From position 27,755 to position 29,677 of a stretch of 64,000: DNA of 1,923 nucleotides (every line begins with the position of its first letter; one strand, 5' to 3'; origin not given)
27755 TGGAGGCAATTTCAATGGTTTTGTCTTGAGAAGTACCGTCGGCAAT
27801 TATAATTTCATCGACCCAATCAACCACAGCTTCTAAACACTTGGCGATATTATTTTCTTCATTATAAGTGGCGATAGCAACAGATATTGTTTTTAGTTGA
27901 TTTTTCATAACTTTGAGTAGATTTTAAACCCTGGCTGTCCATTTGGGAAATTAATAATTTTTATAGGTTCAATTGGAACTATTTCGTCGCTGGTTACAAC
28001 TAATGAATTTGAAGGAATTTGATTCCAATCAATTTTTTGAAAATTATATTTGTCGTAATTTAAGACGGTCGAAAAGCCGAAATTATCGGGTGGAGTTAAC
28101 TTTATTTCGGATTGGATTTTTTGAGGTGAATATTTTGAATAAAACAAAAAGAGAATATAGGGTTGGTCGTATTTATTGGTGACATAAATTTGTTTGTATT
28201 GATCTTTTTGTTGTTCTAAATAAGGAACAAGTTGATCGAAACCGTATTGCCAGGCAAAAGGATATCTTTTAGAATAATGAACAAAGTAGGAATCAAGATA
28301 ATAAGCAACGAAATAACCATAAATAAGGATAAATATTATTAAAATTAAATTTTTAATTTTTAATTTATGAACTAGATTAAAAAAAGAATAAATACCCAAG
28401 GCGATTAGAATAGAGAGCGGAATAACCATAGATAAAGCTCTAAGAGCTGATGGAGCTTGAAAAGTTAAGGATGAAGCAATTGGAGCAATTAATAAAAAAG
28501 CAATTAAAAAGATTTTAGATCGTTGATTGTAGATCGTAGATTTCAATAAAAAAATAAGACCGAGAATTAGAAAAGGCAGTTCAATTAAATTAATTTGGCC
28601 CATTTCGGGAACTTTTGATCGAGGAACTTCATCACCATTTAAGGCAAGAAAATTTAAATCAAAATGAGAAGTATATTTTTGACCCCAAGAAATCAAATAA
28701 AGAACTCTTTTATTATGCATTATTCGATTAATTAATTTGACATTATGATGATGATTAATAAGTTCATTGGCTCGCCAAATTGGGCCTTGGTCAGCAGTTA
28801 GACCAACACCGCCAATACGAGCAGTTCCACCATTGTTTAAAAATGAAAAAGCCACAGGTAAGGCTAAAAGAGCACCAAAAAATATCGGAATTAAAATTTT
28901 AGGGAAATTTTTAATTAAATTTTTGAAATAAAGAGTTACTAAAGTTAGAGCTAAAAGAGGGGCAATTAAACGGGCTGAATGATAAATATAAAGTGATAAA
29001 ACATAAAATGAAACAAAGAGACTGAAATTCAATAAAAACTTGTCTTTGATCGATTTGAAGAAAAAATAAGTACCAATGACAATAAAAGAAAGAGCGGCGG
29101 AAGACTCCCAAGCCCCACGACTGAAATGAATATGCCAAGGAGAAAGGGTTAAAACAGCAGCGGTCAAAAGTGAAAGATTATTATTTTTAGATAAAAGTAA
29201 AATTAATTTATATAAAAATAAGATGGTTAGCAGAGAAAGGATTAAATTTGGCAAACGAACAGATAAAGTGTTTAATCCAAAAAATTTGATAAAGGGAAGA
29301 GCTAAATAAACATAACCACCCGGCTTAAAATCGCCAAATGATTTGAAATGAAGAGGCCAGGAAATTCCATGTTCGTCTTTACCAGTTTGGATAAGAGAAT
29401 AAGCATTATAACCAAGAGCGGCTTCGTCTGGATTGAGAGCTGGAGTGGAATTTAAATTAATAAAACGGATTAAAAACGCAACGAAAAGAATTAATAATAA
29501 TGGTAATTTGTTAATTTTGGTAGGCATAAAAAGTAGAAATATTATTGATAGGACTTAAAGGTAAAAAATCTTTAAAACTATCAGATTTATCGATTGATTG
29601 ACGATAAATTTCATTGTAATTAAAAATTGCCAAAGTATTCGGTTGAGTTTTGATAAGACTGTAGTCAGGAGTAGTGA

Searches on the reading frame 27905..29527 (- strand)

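Call 9: search_protein_families(library=ncbifam, proteins=[window:27905-29527:-], max_evalue=0.01)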
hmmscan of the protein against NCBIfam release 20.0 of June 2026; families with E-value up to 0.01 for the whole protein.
window:27905-29527:- (540 aa): 1 family
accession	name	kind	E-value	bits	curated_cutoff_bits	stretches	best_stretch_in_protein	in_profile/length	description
NF047440.1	LA3751_2_3_fam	subfamily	3.5e-05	22.8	200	1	72-229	85-238/460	LA_3751/LA_3752 family putative glycosyltransferase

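Call 27: search_protein_families(library=pfam, proteins=[window:27905-29527:-], max_evalue=0.001)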
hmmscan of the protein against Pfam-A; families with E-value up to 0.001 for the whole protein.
window:27905-29527:- (540 aa): 1 family
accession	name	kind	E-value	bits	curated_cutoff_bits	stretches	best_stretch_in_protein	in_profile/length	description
PF02366.24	PMT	-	7e-07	29.5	22.7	1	13-168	3-164/245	Dolichyl-phosphate-mannose-protein mannosyltransferase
